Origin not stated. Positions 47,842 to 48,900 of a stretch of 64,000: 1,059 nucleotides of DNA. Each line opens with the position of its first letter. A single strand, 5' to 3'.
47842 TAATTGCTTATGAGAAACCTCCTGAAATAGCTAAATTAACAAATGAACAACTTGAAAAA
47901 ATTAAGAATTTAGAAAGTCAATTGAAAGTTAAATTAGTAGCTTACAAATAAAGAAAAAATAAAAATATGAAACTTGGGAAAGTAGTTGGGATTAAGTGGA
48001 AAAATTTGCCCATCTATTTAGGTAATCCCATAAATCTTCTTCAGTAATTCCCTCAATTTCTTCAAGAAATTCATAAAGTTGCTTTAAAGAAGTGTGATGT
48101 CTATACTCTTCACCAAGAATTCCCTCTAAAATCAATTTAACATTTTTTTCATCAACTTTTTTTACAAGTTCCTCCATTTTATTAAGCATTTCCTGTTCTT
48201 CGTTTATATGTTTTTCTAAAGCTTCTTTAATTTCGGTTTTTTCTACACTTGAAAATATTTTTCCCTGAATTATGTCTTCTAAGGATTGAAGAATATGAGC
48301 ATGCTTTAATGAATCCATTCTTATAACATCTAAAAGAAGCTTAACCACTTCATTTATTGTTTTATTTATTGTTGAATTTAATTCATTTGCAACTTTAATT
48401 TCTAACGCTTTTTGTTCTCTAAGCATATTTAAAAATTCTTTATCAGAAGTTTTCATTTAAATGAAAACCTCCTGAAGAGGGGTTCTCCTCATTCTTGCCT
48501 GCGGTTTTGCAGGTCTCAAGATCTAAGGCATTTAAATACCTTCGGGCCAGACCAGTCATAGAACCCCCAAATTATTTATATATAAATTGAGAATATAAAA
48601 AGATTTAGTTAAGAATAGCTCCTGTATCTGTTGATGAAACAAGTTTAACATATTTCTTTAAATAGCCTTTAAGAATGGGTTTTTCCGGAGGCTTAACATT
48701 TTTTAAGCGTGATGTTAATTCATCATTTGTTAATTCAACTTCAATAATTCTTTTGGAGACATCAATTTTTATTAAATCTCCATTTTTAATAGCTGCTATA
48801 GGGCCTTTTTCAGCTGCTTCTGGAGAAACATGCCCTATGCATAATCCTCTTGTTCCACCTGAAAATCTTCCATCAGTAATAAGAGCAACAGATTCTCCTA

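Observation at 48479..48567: GC-rich nested stem-loop element between ilvD and a hypothetical gene, a candidate small structured RNA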

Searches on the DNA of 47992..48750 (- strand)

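Call 7: search_rna_families(source=window, start=48300, end=48750, threshold=evalue, max_evalue=10, show_alignments=4)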
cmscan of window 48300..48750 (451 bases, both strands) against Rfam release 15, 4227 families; matches with E-value up to 10: 9.
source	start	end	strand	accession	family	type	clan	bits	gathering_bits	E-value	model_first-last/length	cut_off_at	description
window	48694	48732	-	RF00208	snoR72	Gene; snRNA; snoRNA; CD-box;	-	19.7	43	3.4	1-87/87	no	Small nucleolar RNA R72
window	48430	48535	+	RF01220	snoR104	Gene; snRNA; snoRNA; HACA-box;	-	17.1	40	2.2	1-118/118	no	Small nucleolar RNA snoR104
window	48374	48430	-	RF02083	OrzO-P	Gene; antitoxin;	-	15.5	60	7.3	1-76/76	no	OrzO-P RNA antitoxin family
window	48481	48556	-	RF02991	GP20-a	Cis-reg;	-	15.4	47.2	5.5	1-97/97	no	GP20-a RNA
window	48695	48732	-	RF00339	snoR60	Gene; snRNA; snoRNA; CD-box;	CL00074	15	40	3.6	1-72/72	no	Small nucleolar RNA snoR60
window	48445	48475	+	RF03904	MIR7991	Gene; miRNA;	-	13.9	58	7.5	1-47/47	no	MIR7991 microRNA precursor family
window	48653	48717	-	RF02281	TtnuCD4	Gene; snRNA; snoRNA; CD-box;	-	13.3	60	8.8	1-60/60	no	Tetrahymena snoRNA TtnuCD4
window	48694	48732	-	RF01637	ceN47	Gene; snRNA; snoRNA; CD-box;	-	12.6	35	3.4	1-155/155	no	Nematode snoRNA ceN47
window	48702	48731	-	RF01310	sR7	Gene; snRNA; snoRNA; CD-box;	-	11.8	37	3.6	28-57/57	no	Small nucleolar RNA sR7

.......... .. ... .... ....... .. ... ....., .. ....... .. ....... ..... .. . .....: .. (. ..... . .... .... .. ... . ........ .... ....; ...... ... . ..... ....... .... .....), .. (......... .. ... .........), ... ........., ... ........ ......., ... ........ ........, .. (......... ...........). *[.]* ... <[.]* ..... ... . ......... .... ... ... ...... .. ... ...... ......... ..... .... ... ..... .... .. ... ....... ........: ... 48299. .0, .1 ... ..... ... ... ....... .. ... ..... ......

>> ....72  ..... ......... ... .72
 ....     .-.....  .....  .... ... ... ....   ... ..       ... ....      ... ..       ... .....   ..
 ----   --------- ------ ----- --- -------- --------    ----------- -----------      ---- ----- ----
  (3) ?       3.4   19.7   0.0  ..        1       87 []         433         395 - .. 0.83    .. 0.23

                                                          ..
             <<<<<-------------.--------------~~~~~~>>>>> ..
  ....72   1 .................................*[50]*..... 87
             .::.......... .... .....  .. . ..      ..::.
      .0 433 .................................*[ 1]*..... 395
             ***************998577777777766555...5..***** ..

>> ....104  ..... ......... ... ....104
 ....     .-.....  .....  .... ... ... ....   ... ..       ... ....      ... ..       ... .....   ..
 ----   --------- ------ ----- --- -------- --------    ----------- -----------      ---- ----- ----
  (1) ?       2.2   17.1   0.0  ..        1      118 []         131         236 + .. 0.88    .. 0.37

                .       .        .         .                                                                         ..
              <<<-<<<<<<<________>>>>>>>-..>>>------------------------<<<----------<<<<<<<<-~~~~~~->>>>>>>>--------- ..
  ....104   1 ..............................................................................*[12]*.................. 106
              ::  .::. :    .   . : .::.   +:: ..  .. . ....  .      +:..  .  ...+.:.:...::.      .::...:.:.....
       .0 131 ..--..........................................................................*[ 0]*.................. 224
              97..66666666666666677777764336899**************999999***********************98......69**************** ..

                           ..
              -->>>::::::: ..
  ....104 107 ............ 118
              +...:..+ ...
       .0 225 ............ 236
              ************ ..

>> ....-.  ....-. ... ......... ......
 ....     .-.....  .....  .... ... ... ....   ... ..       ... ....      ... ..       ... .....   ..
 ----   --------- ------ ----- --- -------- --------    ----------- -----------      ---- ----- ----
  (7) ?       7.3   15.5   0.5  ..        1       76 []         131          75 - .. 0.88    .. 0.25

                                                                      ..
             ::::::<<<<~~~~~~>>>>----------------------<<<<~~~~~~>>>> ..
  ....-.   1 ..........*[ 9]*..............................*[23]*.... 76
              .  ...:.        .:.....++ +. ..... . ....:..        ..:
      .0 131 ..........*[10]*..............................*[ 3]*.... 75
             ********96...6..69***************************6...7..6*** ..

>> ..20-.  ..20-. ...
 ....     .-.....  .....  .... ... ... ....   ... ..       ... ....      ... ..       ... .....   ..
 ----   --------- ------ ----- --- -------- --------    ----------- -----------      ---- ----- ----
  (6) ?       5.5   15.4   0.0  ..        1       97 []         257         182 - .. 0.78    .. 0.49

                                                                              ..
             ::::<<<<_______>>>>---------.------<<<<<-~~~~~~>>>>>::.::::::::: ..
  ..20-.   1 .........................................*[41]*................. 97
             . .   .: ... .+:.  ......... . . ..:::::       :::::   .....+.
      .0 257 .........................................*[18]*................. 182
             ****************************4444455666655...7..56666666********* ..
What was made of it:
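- Closest known: Archaeal box C/D sRNAs. Different: Rfam C/D models give only chance-level hits, and those lie elsewhere in the region (call 7).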

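Call 43: build_rna_model(alignment_id=A4, structure=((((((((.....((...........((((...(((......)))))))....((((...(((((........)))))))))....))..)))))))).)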
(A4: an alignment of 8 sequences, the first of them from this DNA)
Model R1 built from alignment A4 (8 sequences, 99 columns); structure: as given.
model positions 92; base pairs 26; branch points 1; effective number of sequences 0.97; information 0.62 bits per position. Calibrated on 0.2 Mb of random sequence (short: E-values are rough).
structure used (alignment columns):
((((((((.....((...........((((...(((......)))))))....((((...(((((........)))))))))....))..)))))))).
